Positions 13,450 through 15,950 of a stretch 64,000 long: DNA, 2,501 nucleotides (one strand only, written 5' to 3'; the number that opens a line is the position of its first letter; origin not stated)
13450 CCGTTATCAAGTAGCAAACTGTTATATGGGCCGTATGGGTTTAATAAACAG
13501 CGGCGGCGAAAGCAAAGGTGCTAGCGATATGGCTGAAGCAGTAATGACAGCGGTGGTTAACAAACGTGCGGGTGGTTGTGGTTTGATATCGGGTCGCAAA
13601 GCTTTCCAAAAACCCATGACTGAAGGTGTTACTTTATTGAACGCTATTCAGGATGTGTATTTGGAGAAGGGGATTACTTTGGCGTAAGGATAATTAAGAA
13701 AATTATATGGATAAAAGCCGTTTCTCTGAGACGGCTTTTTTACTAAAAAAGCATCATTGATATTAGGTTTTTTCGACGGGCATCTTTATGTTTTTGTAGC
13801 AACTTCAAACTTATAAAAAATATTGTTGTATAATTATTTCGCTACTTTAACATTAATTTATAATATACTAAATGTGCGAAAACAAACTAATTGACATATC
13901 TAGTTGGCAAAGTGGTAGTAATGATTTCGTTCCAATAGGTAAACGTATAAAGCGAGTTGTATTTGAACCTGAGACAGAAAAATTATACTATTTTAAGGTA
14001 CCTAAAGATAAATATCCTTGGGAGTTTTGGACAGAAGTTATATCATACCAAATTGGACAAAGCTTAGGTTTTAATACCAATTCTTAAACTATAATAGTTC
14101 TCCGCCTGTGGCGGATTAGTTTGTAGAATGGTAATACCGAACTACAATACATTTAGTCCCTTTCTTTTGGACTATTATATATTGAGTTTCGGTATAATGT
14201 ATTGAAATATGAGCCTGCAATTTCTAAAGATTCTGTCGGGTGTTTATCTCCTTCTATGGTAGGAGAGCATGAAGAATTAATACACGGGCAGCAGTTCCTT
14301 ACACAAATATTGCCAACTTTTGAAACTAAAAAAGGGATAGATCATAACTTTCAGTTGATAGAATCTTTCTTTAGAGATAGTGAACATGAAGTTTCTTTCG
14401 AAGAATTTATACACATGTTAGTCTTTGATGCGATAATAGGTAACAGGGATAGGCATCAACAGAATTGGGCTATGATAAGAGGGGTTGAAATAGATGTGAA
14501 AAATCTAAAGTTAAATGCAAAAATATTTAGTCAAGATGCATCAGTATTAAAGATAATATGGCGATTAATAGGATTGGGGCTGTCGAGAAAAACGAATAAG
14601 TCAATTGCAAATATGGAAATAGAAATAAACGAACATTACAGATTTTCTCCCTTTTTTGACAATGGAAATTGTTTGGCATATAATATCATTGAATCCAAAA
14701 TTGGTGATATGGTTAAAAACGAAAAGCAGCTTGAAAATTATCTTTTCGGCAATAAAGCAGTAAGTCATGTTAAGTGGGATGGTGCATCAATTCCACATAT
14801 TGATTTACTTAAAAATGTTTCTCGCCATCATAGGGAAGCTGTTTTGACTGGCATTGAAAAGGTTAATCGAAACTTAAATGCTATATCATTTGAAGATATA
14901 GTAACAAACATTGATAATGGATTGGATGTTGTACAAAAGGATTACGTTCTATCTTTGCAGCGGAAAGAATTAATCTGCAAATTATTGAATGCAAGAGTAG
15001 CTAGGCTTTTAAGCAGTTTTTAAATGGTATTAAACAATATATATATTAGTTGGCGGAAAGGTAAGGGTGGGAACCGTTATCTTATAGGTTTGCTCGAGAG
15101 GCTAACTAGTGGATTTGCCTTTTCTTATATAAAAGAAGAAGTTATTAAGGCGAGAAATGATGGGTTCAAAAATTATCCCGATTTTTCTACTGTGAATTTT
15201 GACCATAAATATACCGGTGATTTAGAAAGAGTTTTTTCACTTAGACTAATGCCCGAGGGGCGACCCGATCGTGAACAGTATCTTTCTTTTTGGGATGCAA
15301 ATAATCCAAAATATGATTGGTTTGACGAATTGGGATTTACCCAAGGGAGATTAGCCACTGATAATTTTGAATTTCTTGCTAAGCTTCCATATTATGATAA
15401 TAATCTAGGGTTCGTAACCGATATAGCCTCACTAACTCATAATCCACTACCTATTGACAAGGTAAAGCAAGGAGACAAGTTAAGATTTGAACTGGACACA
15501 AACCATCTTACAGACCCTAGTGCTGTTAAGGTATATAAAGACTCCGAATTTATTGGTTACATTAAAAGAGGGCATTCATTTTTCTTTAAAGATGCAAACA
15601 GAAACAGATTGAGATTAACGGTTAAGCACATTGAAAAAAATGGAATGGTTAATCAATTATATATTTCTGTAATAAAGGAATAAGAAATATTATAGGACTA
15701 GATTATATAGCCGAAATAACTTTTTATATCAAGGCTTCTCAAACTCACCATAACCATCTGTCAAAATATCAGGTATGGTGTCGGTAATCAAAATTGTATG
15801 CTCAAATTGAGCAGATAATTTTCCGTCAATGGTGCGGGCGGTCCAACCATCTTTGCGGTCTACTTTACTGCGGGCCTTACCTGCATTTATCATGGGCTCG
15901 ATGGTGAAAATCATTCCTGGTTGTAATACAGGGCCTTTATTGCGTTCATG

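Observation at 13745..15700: Two-gene module: HipA-like kinase translationally coupled to a novel HIRAN-domain protein, wedged between fbaB and map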

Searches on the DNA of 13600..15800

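Call 49: search_rna_families(source=window, start=13600, end=15800, threshold=evalue, max_evalue=1)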
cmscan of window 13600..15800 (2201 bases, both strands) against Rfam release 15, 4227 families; matches with E-value up to 1: 2.
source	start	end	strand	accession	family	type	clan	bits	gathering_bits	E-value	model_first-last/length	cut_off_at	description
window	15645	15756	-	RF01295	SCARNA7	Gene; snRNA; snoRNA; scaRNA;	-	18.4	65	0.089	1-330/330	no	Small Cajal body-specific RNA 7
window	13651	13741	+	RF02942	Clostridiales-3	Gene; sRNA;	-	13.9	103.4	0.79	40-169/264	no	Clostridiales-3 RNA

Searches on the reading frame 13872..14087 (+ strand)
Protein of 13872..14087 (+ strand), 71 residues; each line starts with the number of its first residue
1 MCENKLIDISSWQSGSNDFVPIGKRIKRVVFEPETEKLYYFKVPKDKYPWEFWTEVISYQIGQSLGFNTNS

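Call 3: search_protein_families(library=pfam, proteins=[window:13872-14087:+], max_evalue=1)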
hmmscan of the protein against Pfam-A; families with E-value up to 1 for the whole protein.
window:13872-14087:+ (71 aa): 0 families

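Call 4: search_protein_families(library=ncbifam, proteins=[window:13872-14087:+], max_evalue=1)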
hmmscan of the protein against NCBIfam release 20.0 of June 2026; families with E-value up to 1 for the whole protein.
window:13872-14087:+ (71 aa): 0 families

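Call 5: search_protein_families(library=padloc, proteins=[window:13872-14087:+], max_evalue=1)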
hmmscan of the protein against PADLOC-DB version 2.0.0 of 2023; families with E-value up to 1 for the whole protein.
window:13872-14087:+ (71 aa): 3 families
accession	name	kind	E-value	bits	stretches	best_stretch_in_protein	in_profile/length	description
PDLC04340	PDC-M03A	-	4.3e-12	44.1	1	5-70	2-65/280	-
PDLC04339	PDC-M03A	-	0.00024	18.5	1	7-69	3-65/293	-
PDLC04342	PDC-M03A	-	0.0014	16.2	1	3-67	3-69/299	-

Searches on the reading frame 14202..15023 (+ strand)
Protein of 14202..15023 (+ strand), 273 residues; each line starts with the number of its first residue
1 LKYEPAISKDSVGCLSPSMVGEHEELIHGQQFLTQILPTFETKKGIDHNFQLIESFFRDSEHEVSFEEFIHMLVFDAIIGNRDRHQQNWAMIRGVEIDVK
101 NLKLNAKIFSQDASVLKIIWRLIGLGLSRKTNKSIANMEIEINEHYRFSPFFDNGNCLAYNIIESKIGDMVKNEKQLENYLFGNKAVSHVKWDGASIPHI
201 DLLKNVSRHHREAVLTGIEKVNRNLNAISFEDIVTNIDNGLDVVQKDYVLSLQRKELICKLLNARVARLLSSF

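Call 3: search_protein_families(library=pfam, proteins=[window:14202-15023:+], max_evalue=1)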
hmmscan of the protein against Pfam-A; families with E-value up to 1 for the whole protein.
window:14202-15023:+ (273 aa): 2 families
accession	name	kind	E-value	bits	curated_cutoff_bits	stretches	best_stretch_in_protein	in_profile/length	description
PF07804.18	HipA_C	-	9.6e-06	25.8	30.5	1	39-93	89-146/213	HipA-like C-terminal domain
PF00454.33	PI3_PI4_kinase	-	0.1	12.9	27.1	1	70-91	135-156/241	Phosphatidylinositol 3- and 4-kinase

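Call 4: search_protein_families(library=ncbifam, proteins=[window:14202-15023:+], max_evalue=1)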
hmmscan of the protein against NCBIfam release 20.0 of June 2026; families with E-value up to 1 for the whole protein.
window:14202-15023:+ (273 aa): 0 families

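Call 5: search_protein_families(library=padloc, proteins=[window:14202-15023:+], max_evalue=1)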
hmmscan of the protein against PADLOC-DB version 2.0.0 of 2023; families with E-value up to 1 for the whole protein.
window:14202-15023:+ (273 aa): 8 families
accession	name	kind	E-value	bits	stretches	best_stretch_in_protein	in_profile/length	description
PDLC04340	PDC-M03A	-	3.2e-36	123.3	2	2-94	66-155/280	-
PDLC04339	PDC-M03A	-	2.9e-30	103.6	2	6-93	71-161/293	-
PDLC04342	PDC-M03A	-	8.3e-23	79.4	2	3-95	74-177/299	-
PDLC04344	PDC-M03A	-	9.2e-21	72.6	2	2-94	68-175/305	-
PDLC04345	PDC-M03A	-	1.5e-13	48.7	2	4-99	72-178/302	-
PDLC04343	PDC-M03A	-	7.9e-07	26.4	1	12-115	149-259/370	-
PDLC04337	PDC-M03A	-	1.1e-05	23.1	1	63-92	84-113/250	-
PDLC04341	PDC-M03A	-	0.00041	17.9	1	70-93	150-173/294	-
